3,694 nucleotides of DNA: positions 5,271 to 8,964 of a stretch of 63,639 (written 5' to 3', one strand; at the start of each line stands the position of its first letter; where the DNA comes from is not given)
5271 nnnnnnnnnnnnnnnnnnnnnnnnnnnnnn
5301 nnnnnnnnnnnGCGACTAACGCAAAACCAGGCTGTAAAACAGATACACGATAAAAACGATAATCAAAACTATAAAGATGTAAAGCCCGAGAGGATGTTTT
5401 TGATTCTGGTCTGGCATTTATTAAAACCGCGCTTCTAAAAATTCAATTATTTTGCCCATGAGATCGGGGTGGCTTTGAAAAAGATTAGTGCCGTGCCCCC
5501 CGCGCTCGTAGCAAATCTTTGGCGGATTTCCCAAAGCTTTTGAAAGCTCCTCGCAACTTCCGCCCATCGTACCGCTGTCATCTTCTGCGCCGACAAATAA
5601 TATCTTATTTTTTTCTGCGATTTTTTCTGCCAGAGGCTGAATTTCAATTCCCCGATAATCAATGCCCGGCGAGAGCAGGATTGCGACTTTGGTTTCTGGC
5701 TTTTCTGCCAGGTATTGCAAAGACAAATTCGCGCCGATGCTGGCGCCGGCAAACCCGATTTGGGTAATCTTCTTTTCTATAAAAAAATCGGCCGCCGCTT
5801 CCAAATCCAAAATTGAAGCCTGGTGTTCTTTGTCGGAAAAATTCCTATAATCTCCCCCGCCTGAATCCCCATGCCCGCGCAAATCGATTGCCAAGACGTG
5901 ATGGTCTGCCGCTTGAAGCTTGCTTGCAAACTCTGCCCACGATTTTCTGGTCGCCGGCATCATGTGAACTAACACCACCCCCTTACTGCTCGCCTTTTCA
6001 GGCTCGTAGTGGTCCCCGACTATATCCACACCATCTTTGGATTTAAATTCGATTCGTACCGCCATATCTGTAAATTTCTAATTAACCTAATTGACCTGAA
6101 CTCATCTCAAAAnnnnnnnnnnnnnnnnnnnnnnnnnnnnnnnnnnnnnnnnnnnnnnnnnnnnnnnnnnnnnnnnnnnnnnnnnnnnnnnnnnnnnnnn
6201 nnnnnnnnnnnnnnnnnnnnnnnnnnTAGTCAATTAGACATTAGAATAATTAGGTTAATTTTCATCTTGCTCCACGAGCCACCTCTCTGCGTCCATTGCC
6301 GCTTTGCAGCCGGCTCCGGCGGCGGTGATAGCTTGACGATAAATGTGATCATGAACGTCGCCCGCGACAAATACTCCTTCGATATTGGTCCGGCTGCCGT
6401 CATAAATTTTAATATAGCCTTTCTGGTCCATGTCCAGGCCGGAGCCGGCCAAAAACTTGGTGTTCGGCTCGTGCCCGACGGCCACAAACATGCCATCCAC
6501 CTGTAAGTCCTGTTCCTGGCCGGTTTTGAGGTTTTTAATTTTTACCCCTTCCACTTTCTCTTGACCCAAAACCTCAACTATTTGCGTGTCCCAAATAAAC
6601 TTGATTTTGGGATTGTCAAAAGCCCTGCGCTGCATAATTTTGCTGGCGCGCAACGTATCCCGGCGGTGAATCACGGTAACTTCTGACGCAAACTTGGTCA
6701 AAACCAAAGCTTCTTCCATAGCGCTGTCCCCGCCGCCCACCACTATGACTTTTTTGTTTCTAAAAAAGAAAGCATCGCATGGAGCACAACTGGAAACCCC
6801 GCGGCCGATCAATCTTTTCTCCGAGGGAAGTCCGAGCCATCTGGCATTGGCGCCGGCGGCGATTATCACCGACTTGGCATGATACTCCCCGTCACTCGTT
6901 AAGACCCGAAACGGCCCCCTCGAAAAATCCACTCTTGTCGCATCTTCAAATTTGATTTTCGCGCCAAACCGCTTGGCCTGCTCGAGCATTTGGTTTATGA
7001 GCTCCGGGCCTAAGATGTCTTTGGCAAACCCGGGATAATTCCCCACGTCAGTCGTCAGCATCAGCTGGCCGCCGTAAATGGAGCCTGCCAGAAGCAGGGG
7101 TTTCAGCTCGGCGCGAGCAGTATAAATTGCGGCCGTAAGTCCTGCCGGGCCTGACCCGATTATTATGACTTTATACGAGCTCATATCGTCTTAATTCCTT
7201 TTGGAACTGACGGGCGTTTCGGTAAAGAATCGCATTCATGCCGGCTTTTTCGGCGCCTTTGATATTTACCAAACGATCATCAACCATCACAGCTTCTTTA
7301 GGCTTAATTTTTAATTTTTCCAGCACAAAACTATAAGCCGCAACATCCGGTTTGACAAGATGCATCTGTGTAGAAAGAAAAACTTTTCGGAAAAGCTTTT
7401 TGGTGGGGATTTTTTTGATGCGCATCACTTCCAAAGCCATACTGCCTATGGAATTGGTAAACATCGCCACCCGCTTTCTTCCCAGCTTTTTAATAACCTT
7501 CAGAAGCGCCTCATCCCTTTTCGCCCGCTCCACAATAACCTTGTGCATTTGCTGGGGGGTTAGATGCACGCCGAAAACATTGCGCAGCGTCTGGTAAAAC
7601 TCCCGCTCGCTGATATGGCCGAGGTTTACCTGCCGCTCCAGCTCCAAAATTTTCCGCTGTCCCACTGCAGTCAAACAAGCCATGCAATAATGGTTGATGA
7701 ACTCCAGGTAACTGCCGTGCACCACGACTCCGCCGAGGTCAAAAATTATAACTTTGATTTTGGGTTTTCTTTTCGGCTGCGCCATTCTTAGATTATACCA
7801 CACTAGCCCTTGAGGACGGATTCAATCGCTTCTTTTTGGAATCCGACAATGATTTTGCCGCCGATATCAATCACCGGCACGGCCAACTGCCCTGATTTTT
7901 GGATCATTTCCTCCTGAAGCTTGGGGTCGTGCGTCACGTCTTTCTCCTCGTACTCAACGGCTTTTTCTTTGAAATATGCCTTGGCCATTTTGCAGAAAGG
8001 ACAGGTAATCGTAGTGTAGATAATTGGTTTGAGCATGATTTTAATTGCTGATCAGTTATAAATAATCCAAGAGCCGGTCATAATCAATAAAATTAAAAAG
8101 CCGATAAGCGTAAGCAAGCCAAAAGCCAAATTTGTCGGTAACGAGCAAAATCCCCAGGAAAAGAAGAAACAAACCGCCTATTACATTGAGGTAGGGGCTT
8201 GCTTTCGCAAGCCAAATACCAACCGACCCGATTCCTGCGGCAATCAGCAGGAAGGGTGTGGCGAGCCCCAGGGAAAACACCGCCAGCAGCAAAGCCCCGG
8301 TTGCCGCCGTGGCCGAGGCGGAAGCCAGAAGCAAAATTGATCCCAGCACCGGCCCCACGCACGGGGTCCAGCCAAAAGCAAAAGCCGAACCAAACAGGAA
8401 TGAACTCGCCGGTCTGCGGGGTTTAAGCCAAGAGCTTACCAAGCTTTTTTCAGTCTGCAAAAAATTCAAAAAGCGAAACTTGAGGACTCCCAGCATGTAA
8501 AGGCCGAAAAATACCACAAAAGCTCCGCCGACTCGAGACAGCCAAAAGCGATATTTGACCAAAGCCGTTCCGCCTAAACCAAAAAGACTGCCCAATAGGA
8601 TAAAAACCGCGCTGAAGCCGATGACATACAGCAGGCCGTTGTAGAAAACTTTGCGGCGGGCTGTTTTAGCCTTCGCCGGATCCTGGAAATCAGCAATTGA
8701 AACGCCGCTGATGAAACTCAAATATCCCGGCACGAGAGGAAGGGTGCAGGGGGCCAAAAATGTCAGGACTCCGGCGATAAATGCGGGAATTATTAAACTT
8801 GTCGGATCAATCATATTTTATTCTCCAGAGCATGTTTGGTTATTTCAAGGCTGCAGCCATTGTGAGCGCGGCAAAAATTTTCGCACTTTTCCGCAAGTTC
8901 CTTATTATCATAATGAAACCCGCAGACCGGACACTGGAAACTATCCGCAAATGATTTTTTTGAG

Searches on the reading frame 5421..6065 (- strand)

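Call 45: search_protein_families(library=pfam, proteins=[window:5421-6065:-], max_evalue=0.0001)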
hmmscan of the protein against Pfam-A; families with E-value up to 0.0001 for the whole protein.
window:5421-6065:- (214 aa): 4 families
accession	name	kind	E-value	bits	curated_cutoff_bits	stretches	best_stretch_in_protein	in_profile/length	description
PF12146.15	Hydrolase_4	-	9.2e-14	51.7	27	1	28-151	5-128/239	Serine aminopeptidase, S33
PF00561.26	Abhydrolase_1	-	3.4e-11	43.7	25.8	1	30-125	3-94/245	alpha/beta hydrolase fold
PF12697.13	Abhydrolase_6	-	1.5e-09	39.3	26.3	1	30-137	1-98/217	Alpha/beta hydrolase family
PF00326.27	Peptidase_S9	-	5e-05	23.3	22.6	1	51-139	11-103/213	Prolyl oligopeptidase family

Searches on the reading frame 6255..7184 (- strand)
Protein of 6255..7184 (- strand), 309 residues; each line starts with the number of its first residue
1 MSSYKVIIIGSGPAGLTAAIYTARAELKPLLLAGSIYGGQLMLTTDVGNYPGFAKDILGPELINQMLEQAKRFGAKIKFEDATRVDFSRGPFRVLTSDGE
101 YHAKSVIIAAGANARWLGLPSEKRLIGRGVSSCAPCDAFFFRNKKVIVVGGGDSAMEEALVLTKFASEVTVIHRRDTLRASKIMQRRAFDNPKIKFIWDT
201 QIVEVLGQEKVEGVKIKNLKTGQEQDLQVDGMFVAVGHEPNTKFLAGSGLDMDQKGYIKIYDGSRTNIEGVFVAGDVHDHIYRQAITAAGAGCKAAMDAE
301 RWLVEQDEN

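Call 45: search_protein_families(library=pfam, proteins=[window:6255-7184:-], max_evalue=0.0001)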
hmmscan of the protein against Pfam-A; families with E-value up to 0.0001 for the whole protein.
window:6255-7184:- (309 aa): 7 families
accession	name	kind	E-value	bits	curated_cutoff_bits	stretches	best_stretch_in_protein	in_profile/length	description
PF07992.20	Pyr_redox_2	-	1.7e-56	192.2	26.1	1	4-292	1-291/291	Pyridine nucleotide-disulphide oxidoreductase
PF13738.12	Pyr_redox_3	-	3.2e-28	99.3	30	1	70-275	91-305/305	Pyridine nucleotide-disulphide oxidoreductase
PF00070.33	Pyr_redox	-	5.2e-20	72.2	22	1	145-217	1-80/82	Pyridine nucleotide-disulphide oxidoreductase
PF03486.20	HI0933_like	-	2.9e-08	33.9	50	0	5-34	2-31/244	HI0933-like protein Rossmann domain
PF01266.30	DAO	-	1e-07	32.3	27.9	0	61-117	150-209/353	FAD dependent oxidoreductase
PF01946.23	Thi4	-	1.4e-05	24.9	26.2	0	5-36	19-51/235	Thi4 family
PF01134.28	GIDA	-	1.5e-05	24.7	22.1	0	5-34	1-30/391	Glucose inhibited division protein A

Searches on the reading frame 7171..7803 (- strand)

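Call 45: search_protein_families(library=pfam, proteins=[window:7171-7803:-], max_evalue=0.0001)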
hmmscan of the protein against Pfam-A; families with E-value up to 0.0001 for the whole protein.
window:7171-7803:- (210 aa): 3 families
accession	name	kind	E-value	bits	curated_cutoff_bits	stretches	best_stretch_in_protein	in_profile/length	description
PF00702.32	Hydrolase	-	4.8e-14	53.6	26.4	1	16-188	1-191/191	haloacid dehalogenase-like hydrolase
PF13419.12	HAD_2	-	6.1e-13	49.7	23.8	1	20-193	2-177/178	Haloacid dehalogenase-like hydrolase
PF13242.12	Hydrolase_like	-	4.6e-07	30.1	22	1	151-205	4-59/75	HAD-hyrolase-like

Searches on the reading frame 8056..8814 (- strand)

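Call 45: search_protein_families(library=pfam, proteins=[window:8056-8814:-], max_evalue=0.0001)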
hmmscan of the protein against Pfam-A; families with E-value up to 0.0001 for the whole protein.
window:8056-8814:- (252 aa): 2 families
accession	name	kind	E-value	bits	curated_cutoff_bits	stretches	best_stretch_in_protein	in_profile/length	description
PF02683.22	DsbD_TM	-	1.8e-19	70.3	27.1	1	8-219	4-209/219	Cytochrome C biogenesis protein transmembrane domain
PF13386.12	DsbD_2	-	1.6e-10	41.7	24.9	1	52-222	29-198/199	Cytochrome C biogenesis protein transmembrane region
